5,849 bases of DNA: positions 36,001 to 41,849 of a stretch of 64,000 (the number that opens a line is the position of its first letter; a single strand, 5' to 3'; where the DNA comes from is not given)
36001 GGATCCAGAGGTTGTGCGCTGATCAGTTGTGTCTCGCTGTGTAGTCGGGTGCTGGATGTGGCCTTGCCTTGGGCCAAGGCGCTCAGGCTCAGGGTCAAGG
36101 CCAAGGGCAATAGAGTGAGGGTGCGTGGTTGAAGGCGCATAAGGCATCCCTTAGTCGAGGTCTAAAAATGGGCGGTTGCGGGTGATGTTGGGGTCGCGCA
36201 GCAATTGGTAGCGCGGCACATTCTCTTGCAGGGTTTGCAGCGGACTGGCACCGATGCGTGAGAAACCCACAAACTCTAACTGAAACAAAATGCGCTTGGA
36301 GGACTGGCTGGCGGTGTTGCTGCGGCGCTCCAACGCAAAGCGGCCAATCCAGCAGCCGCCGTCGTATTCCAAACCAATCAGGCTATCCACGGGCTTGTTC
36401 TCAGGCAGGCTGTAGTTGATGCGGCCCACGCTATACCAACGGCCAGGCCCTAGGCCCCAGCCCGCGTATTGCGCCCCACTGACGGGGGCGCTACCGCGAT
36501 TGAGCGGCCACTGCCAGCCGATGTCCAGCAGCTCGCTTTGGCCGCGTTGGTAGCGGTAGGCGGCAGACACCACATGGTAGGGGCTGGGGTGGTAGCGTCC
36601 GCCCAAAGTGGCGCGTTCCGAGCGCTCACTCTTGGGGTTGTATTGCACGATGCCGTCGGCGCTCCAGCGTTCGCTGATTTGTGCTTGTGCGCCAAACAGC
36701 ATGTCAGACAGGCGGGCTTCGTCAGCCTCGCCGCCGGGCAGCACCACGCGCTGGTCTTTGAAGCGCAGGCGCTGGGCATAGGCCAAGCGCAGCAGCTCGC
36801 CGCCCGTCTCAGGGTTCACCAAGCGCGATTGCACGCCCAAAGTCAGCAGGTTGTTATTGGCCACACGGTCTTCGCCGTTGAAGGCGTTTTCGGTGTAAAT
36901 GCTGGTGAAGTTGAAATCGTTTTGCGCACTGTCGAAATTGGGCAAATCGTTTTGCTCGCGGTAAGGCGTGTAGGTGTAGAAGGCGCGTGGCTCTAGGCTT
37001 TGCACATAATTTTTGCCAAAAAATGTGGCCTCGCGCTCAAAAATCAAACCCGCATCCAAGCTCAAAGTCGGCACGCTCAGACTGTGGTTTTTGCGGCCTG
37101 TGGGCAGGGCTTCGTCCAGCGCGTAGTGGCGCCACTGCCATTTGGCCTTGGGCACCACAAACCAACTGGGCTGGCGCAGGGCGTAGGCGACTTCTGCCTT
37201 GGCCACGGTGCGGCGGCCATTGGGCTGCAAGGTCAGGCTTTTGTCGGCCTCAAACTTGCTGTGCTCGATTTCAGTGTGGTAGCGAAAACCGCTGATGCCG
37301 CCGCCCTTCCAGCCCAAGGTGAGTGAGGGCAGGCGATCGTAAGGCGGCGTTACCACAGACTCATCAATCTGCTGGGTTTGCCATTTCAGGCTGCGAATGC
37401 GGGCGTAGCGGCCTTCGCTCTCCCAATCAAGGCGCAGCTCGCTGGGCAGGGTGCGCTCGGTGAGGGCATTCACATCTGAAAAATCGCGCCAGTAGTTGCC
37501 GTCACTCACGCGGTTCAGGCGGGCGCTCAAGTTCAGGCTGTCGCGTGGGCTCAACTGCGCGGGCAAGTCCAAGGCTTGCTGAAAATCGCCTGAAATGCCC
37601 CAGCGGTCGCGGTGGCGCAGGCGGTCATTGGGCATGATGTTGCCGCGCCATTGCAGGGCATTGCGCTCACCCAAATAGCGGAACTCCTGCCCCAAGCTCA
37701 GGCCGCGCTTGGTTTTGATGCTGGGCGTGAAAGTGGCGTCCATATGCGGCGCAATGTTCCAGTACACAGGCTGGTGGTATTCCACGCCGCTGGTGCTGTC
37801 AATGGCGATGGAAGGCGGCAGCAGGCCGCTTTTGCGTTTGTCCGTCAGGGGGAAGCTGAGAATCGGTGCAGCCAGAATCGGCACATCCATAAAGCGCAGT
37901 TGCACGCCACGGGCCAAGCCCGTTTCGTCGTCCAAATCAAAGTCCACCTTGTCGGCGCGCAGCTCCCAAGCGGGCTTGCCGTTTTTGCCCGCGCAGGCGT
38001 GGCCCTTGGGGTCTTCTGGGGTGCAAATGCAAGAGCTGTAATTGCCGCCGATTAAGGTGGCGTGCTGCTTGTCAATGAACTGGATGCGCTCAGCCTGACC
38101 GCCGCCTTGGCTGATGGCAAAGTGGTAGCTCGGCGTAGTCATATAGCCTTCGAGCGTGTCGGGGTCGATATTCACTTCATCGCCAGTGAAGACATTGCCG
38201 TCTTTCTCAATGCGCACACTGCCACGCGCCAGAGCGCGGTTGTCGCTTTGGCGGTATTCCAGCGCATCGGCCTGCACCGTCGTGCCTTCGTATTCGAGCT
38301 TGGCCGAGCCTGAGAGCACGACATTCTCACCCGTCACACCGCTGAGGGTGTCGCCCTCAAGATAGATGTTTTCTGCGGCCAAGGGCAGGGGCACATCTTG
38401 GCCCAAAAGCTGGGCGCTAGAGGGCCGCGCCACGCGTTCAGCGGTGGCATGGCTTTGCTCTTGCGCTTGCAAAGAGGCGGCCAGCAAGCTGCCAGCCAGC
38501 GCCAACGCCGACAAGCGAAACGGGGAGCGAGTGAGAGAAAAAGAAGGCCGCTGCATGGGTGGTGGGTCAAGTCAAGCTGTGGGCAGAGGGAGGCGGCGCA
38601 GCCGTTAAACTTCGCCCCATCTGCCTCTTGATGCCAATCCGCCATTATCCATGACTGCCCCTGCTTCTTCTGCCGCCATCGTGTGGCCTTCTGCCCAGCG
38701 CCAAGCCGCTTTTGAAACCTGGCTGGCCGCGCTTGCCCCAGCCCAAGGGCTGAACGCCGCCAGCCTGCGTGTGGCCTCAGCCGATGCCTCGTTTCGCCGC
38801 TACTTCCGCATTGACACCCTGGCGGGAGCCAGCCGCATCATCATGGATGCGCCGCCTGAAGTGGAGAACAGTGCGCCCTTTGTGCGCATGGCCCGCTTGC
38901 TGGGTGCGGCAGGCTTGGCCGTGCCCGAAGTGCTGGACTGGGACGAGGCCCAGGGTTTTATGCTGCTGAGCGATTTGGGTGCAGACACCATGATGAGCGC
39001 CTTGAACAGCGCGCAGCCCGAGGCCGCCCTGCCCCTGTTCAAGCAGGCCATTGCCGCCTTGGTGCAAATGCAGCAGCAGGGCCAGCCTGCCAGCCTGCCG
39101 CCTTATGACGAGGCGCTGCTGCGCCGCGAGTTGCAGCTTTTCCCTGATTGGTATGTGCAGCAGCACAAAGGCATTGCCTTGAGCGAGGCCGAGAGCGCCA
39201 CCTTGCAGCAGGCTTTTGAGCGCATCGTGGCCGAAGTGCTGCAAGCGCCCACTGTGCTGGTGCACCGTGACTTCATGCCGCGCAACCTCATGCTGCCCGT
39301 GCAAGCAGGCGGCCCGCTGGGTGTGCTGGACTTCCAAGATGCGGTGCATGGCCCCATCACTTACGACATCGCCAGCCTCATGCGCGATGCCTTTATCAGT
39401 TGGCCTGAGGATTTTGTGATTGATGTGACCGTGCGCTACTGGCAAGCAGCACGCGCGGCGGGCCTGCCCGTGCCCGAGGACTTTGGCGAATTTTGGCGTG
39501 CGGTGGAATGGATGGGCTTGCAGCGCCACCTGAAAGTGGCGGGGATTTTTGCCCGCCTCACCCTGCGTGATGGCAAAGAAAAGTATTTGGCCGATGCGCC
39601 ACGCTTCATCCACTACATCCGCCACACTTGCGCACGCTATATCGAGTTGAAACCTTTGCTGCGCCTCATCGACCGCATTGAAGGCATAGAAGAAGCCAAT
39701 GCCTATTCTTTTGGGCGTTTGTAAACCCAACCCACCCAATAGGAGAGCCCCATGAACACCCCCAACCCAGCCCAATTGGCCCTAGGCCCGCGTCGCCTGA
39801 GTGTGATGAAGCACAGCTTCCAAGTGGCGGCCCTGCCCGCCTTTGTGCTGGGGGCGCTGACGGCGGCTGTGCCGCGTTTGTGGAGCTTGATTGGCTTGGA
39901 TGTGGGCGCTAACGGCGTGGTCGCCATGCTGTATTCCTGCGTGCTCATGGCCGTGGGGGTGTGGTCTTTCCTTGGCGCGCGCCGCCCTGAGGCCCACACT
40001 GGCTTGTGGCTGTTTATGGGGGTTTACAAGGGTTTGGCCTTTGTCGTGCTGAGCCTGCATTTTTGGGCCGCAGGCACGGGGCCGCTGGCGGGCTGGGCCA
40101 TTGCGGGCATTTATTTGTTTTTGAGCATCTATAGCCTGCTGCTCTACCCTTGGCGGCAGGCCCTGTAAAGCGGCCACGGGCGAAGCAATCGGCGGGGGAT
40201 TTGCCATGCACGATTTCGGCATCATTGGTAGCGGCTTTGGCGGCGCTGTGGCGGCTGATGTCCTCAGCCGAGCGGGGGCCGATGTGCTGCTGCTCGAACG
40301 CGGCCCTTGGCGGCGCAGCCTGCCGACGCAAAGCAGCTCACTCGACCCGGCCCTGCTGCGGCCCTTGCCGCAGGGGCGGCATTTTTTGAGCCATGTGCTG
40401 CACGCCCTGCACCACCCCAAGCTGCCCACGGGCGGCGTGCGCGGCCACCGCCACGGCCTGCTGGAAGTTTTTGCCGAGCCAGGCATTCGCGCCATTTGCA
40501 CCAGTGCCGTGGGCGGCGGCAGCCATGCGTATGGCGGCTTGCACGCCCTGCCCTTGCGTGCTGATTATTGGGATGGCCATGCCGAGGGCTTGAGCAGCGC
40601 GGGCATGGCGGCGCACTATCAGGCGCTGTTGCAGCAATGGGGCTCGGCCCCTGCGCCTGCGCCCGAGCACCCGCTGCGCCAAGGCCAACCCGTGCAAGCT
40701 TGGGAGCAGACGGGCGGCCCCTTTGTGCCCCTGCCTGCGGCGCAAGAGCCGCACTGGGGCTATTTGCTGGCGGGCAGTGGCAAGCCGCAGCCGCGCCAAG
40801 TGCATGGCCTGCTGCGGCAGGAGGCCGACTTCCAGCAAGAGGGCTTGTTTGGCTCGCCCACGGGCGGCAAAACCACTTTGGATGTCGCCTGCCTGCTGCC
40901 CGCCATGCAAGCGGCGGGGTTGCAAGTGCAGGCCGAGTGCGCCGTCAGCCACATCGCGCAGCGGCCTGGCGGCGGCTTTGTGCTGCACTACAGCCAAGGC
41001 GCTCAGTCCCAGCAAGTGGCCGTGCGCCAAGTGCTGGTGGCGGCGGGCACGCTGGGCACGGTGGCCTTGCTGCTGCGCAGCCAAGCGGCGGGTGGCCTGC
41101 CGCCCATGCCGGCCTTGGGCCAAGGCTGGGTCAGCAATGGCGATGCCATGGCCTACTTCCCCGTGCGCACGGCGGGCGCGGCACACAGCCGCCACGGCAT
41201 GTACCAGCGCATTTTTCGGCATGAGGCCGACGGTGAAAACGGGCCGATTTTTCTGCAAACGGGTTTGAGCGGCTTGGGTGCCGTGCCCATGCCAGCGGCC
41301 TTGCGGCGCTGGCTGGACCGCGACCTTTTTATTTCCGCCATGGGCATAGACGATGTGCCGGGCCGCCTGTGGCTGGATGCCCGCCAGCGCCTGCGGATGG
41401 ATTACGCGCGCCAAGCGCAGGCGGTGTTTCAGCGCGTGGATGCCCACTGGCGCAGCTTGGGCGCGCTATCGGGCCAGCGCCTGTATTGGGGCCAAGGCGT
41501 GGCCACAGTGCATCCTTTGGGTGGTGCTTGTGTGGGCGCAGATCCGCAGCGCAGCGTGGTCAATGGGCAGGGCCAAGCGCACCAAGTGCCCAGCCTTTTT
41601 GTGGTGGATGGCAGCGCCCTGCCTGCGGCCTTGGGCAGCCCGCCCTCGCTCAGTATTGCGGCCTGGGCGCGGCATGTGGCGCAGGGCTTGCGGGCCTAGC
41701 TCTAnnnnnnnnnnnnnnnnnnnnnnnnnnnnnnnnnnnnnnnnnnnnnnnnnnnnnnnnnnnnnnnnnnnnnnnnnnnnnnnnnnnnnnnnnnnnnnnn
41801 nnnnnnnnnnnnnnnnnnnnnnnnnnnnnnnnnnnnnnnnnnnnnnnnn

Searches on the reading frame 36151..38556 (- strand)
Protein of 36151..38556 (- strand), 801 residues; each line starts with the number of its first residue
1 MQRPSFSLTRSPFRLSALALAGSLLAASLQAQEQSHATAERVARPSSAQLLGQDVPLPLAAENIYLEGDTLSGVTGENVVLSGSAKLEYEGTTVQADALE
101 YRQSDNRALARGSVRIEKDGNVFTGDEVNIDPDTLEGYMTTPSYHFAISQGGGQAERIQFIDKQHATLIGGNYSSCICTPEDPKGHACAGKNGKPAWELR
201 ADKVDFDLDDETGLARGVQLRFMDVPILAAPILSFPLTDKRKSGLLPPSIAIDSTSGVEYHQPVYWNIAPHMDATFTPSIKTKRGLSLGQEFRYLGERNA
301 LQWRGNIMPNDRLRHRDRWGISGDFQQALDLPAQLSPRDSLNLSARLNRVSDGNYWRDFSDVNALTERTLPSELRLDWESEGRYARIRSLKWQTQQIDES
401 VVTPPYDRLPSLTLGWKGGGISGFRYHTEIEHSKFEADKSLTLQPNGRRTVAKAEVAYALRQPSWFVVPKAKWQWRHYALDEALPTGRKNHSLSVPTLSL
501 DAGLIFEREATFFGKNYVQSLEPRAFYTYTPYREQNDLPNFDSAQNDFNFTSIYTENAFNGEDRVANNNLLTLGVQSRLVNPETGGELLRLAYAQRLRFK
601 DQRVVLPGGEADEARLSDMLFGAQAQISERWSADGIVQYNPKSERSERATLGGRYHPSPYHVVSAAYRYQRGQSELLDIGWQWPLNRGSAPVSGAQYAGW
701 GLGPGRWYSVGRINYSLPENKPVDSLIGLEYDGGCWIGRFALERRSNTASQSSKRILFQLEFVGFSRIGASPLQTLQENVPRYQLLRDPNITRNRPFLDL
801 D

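Call 9: search_protein_families(library=pfam, proteins=[window:36151-38556:-], max_evalue=0.00001)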
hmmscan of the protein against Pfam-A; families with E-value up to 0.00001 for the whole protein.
window:36151-38556:- (801 aa): 2 families
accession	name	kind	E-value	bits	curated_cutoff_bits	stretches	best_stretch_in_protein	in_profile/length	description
PF04453.20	LptD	-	1.7e-75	255.2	22.4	1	338-675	15-360/384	LPS transport system D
PF19838.5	LptD_2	-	1.4e-06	27.7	22.5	1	217-295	5-87/464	LptD protein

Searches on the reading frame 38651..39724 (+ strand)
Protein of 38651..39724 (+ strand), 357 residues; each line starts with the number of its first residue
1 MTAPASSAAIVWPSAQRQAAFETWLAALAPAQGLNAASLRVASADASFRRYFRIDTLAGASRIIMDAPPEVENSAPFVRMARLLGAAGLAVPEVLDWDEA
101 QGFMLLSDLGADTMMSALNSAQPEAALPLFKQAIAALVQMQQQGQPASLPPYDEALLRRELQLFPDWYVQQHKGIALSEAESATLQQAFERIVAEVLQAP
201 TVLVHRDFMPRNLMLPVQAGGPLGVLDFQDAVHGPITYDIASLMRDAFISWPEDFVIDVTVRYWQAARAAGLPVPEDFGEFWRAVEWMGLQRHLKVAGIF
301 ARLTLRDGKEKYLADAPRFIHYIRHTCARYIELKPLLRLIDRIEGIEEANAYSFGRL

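Call 9: search_protein_families(library=pfam, proteins=[window:38651-39724:+], max_evalue=0.00001)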
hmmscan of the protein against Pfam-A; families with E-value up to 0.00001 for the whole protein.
window:38651-39724:+ (357 aa): 1 family
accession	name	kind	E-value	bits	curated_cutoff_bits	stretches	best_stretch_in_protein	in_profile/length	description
PF01636.29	APH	-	1.1e-34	120.7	23.2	1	39-268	2-233/239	Phosphotransferase enzyme family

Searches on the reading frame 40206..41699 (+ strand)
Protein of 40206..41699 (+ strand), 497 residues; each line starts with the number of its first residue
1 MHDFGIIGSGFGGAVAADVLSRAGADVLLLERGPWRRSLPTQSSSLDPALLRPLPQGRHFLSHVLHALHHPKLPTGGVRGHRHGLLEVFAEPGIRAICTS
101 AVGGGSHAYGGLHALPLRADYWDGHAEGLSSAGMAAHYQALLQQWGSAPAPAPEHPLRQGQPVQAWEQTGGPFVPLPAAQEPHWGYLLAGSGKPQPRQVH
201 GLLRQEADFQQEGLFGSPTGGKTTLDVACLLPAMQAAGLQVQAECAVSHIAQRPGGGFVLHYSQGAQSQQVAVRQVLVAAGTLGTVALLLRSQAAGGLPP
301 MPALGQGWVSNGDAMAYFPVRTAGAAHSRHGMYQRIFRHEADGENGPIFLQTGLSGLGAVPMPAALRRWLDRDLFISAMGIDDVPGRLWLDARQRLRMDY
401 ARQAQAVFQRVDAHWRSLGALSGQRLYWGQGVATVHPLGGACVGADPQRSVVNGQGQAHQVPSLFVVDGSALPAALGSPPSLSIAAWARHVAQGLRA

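Call 9: search_protein_families(library=pfam, proteins=[window:40206-41699:+], max_evalue=0.00001)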
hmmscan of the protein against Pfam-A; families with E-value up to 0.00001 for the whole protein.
window:40206-41699:+ (497 aa): 2 families
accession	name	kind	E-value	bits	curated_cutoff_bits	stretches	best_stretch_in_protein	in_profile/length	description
PF05199.19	GMC_oxred_C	-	2.3e-13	51.3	24.6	1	431-488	82-139/139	GMC oxidoreductase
PF01266.30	DAO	-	8.1e-06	26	27.9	0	4-321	2-247/353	FAD dependent oxidoreductase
